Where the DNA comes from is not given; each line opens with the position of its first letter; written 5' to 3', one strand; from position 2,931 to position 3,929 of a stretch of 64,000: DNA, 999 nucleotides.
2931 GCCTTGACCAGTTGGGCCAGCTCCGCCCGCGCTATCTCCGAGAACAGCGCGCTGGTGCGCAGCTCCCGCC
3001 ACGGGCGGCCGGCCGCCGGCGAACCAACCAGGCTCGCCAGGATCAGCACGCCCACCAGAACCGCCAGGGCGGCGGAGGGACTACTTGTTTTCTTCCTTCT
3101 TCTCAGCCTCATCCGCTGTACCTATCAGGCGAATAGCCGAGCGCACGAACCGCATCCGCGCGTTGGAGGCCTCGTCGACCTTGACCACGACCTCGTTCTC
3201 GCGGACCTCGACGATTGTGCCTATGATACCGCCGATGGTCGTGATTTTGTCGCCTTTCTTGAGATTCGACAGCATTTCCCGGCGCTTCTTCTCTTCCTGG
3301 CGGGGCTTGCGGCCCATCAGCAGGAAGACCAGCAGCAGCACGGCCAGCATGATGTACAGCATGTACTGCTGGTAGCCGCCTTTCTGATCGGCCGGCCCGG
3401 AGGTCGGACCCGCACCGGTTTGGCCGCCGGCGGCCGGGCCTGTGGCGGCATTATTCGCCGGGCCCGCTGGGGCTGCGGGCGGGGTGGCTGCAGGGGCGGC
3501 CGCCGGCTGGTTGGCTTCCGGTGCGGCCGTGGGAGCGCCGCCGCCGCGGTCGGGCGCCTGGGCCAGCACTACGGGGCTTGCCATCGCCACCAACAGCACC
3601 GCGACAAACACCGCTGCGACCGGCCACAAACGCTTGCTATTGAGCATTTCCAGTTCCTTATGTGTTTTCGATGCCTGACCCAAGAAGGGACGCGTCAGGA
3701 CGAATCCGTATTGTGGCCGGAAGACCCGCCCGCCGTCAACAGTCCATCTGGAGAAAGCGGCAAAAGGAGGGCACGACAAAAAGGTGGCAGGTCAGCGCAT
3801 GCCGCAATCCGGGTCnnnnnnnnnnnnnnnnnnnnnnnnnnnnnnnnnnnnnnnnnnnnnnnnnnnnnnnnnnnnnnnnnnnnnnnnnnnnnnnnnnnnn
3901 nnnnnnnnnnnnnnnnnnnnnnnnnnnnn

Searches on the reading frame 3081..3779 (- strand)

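Call 75: search_protein_families(library=pfam, proteins=[window:3081-3779:-], max_evalue=0.000001)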
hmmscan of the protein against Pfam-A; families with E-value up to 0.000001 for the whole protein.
window:3081-3779:- (232 aa): 1 family
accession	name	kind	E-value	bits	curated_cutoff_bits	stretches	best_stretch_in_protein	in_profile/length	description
PF02699.20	YajC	-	7e-22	77.5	28.2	1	141-217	3-77/78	Preprotein translocase subunit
